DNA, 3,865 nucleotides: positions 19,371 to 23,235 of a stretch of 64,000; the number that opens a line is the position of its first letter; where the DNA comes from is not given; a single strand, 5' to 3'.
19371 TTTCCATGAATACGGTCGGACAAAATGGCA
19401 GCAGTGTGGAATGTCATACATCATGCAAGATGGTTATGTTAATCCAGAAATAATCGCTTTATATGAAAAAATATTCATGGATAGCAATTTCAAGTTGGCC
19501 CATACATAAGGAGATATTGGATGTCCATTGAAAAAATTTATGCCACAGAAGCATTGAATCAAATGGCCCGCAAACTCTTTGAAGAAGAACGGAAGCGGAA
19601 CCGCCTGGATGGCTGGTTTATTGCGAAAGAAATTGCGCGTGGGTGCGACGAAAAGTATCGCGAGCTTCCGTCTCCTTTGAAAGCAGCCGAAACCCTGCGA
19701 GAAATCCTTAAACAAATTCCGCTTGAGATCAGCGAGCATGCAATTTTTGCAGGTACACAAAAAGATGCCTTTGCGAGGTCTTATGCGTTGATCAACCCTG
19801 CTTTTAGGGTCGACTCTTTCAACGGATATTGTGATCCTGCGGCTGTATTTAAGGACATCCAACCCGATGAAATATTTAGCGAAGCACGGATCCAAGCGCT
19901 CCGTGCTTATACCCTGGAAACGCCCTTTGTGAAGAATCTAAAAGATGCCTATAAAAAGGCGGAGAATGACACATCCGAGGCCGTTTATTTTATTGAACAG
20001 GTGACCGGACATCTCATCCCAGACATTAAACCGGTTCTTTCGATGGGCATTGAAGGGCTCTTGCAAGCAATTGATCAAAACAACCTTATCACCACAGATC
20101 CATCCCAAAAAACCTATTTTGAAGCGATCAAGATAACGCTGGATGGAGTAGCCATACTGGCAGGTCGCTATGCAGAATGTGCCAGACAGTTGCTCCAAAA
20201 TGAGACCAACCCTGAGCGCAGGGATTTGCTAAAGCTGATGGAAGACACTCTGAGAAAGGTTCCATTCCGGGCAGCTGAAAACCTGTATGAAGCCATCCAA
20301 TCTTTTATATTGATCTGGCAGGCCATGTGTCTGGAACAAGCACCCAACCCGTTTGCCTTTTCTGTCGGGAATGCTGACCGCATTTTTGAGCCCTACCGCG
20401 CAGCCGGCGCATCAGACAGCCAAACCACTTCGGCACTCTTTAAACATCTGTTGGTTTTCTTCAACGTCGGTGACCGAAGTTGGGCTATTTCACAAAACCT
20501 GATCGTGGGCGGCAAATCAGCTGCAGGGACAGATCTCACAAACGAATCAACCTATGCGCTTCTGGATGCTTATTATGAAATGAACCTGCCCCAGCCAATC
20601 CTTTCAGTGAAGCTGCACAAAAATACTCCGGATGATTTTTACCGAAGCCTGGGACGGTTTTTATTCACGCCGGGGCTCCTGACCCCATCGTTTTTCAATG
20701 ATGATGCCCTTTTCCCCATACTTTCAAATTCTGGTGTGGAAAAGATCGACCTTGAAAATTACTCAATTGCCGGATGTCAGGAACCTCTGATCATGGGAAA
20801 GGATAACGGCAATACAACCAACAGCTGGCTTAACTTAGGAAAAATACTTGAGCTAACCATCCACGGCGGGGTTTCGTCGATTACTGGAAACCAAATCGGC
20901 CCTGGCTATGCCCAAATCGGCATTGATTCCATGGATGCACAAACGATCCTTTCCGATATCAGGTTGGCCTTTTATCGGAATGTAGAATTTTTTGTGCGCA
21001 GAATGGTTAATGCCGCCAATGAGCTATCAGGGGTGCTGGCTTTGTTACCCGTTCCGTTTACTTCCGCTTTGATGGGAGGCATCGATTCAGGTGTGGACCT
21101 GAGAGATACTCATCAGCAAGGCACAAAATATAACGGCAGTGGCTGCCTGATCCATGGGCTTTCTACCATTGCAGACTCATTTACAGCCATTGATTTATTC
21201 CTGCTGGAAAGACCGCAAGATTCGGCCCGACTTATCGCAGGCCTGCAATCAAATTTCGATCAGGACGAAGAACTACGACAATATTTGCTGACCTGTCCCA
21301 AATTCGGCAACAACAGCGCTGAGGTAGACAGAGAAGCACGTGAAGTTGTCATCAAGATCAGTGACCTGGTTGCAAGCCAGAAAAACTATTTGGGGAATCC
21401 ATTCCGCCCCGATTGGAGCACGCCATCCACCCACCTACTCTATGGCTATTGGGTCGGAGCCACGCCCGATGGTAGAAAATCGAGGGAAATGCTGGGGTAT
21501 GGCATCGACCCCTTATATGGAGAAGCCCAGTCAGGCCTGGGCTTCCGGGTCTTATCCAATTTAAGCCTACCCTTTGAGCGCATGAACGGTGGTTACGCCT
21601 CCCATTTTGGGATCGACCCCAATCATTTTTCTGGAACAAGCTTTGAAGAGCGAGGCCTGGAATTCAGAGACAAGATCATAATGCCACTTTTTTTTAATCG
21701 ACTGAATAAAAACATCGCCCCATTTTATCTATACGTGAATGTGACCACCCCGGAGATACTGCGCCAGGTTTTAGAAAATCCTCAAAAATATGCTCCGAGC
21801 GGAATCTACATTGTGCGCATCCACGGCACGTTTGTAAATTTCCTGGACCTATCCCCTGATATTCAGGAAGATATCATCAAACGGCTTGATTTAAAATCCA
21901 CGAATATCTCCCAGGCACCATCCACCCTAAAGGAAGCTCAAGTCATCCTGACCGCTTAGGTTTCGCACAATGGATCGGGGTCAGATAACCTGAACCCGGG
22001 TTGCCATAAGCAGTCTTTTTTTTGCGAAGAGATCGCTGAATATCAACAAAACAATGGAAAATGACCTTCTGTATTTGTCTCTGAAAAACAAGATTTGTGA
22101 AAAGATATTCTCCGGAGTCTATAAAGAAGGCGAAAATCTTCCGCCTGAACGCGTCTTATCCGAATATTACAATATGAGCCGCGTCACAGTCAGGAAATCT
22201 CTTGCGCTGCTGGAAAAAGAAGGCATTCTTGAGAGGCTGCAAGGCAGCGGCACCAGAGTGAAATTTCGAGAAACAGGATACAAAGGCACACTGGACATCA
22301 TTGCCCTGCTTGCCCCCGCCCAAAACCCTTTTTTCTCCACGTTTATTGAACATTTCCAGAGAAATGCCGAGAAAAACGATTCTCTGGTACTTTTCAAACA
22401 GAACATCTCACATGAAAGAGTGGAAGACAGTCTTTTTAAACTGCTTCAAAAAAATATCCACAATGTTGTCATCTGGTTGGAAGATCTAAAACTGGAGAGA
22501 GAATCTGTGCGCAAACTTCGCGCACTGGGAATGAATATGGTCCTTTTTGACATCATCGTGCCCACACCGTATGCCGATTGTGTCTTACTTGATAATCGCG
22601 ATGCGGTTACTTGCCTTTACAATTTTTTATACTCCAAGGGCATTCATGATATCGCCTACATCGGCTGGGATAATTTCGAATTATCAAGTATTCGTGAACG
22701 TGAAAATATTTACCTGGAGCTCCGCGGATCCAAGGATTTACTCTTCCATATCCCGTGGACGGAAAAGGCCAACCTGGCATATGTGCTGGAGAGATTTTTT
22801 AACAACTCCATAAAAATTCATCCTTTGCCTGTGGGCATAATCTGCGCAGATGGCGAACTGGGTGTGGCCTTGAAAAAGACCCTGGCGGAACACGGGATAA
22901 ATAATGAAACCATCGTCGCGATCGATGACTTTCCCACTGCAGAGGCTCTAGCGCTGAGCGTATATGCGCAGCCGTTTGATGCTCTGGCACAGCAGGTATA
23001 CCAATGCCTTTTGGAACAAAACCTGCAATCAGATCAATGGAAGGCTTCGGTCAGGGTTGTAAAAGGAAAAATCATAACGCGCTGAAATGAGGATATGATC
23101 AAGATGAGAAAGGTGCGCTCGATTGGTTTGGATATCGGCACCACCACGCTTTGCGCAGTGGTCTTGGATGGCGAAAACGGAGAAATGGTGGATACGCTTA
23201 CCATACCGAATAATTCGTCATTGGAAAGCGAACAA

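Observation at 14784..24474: Orphan glycyl-radical enzyme embedded in a sugar-uptake/kinase cluster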

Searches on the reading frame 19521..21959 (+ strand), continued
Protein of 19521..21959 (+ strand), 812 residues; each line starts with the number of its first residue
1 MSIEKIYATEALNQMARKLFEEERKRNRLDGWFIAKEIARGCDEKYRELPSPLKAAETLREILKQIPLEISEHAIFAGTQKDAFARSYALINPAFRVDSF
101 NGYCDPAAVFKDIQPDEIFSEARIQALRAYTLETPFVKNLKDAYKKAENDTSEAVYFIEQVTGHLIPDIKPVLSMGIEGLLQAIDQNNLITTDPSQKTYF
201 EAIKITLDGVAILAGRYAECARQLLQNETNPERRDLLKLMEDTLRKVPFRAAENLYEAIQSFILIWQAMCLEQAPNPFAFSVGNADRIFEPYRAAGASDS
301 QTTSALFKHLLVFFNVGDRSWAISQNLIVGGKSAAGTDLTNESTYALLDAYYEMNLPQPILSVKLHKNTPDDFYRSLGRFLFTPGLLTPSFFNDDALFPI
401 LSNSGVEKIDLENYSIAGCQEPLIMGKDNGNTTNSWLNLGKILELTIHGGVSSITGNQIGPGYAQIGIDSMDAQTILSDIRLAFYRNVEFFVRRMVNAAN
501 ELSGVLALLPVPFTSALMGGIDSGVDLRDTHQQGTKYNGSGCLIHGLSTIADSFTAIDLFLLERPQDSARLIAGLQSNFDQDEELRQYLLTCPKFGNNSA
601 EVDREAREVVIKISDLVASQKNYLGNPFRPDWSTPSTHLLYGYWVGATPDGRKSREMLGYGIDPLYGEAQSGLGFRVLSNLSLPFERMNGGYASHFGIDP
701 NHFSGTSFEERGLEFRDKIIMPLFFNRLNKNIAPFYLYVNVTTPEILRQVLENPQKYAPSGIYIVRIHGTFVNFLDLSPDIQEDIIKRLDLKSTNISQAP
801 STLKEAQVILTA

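Call 108: fold_search(model_id=the predicted structure, library=pdb)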
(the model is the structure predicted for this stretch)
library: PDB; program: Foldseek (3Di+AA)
matches with E <= 10: 320; with E <= 0.001: 67
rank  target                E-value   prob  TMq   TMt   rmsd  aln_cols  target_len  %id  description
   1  9rcq_A                1.0e-37  1.00  0.77  0.77   4.9       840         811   23  1,2-propanediol dehydratase with no ligand additives (released 2025-06-11)
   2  1r8w_A                1.6e-37  1.00  0.77  0.80   4.9       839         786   25  Native structure of the B12-independent glycerol dehydratase from clostridium butyricum (released 2004-06-01)
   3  9rco_A                1.8e-37  1.00  0.78  0.80   4.7       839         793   23  1,2-propanediol dehydratase with 0.1 % glycerol additive (released 2025-06-11)
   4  9rcp_B                6.1e-37  1.00  0.78  0.80   4.7       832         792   23  1,2-propanediol dehydratase with 0.1 % 1,3-propanediol additive (released 2025-06-11)
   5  9rcp_C                6.8e-36  1.00  0.77  0.79   4.8       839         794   23  1,2-propanediol dehydratase with 0.1 % 1,3-propanediol additive (released 2025-06-11)
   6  2f3o_A                1.9e-35  1.00  0.77  0.80   4.9       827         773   21  Crystal Structure of a glycyl radical enzyme from Archaeoglobus fulgidus (released 2006-03-07)
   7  8iof_A                1.2e-34  1.00  0.79  0.81   4.7       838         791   19  Crystal structure of N-methyl-Cis-4-hydroxy-D-proline dehydratase in Clostridium sp. FS41 (released 2024-03-27)
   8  8iof_C                9.6e-34  1.00  0.78  0.80   4.7       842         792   20  Crystal structure of N-methyl-Cis-4-hydroxy-D-proline dehydratase in Clostridium sp. FS41 (released 2024-03-27)
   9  5i2g_B                1.6e-33  1.00  0.78  0.79   4.8       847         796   22  1,2-propanediol Dehydration in Roseburia inulinivorans; Structural Basis for Substrate and Enantiomer Selectivity (released 2016-06-01)
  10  5i2g_A                3.5e-33  1.00  0.77  0.79   4.7       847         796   22  1,2-propanediol Dehydration in Roseburia inulinivorans; Structural Basis for Substrate and Enantiomer Selectivity (released 2016-06-01)
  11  5i2a_B                5.4e-33  1.00  0.75  0.73   5.8       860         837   21  1,2-propanediol Dehydration in Roseburia inulinivorans; Structural Basis for Substrate and Enantiomer Selectivity (released 2016-06-01)
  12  8yjo_A                5.9e-33  1.00  0.76  0.80   5.0       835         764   22  Structure of E. coli glycyl radical enzyme PflD with bound malonate (released 2024-10-02)
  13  5i2a_A                9.3e-33  1.00  0.76  0.74   4.8       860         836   21  1,2-propanediol Dehydration in Roseburia inulinivorans; Structural Basis for Substrate and Enantiomer Selectivity (released 2016-06-01)
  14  6vxc_A                9.3e-33  1.00  0.77  0.79   5.1       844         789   22  Crystal structure of hydroxyproline dehydratase (HypD) from Clostridioides difficile (released 2020-04-08)
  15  7vua_A                1.3e-32  1.00  0.77  0.80   5.2       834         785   20  Anaerobic hydroxyproline degradation involving C-N cleavage by a glycyl radical enzyme (released 2022-06-01)
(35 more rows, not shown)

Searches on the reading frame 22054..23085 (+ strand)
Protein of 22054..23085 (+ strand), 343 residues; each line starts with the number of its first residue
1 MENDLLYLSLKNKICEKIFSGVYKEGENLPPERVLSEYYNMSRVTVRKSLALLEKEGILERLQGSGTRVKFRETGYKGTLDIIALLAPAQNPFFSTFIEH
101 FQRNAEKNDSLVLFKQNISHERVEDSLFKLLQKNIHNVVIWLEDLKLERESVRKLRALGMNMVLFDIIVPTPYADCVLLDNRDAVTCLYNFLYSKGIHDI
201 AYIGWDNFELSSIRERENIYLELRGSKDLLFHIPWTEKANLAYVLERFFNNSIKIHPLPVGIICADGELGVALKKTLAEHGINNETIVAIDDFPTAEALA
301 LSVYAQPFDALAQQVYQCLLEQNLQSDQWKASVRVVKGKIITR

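Call 3: search_protein_families(library=pfam, proteins=[window:22054-23085:+])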
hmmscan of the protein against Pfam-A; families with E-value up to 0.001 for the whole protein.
window:22054-23085:+ (343 aa): 3 families
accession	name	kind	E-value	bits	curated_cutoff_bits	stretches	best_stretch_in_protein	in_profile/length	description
PF00392.27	GntR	-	5.2e-17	61.7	27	1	6-69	1-64/64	Bacterial regulatory proteins, gntR family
PF13377.12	Peripla_BP_3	-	1e-07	32.6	26.5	1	191-343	3-164/167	Periplasmic binding protein-like domain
PF08220.18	HTH_DeoR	-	0.00077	19.6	21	0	35-64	20-49/57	DeoR-like helix-turn-helix domain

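Call 4: search_protein_families(library=ncbifam, proteins=[window:22054-23085:+])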
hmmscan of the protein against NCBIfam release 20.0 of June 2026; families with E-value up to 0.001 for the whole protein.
window:22054-23085:+ (343 aa): 33 families (the best 25 are shown)
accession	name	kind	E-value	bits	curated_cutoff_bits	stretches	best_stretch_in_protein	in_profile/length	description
NF008491.0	PRK11402.1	subfamily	8.2e-16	58.2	269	1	4-72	10-78/243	GntR family transcriptional regulator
TIGR02018.2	his_ut_repres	equivalog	2.2e-15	56.7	220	1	8-72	2-66/226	histidine utilization transcriptional repressor HutC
NF007292.0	PRK09764.1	equivalog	1.4e-13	50.6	281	1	4-76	4-76/240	GntR family transcriptional regulator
TIGR02404.1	trehalos_R_Bsub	equivalog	2.7e-13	50.1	211.95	1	12-69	7-64/233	trehalose operon repressor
NF052282.1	PLP_TF_PdxR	equivalog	2.7e-13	49.8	320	1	6-77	2-73/448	MocR-like pyridoxine biosynthesis transcription factor PdxR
TIGR02325.1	C_P_lyase_phnF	equivalog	3.8e-12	46.2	156.8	1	7-76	10-79/238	phosphonate metabolism transcriptional regulator PhnF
NF047341.1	lactose_RbsR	equivalog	4.8e-12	45.8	382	1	83-343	64-325/331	ribose utilization transcriptional repressor RbsR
NF041547.1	GntR_LSA1692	equivalog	2.3e-11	43.8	275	1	6-69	2-65/233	GntR family transcriptional regulator, LSA1692 subfamily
TIGR03337.1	phnR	equivalog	3e-11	43.5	296.75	1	7-64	3-60/231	phosphonate utilization transcriptional regulator PhnR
NF008571.0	PRK11523.1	equivalog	1.5e-10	40.9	396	1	2-70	5-73/258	transcriptional regulator ExuR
NF011575.0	PRK14999.1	equivalog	1.8e-10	40.5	424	1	6-69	13-76/241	histidine utilization repressor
NF052290.2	MocR_like_YczR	exception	5e-09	35.4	487.4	1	6-74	20-88/458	MocR-like transcription factor YczR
NF007001.0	PRK09464.1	equivalog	5.9e-09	35.9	330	1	12-70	17-75/254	pyruvate dehydrogenase complex transcriptional repressor PdhR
TIGR02405.1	trehalos_R_Ecol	equivalog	2.1e-08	33.9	357.35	1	111-291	92-262/311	trehalose operon repressor TreR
NF007588.0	PRK10225.1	equivalog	4.8e-08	32.6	442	1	9-69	13-73/257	Uxu operon transcriptional regulator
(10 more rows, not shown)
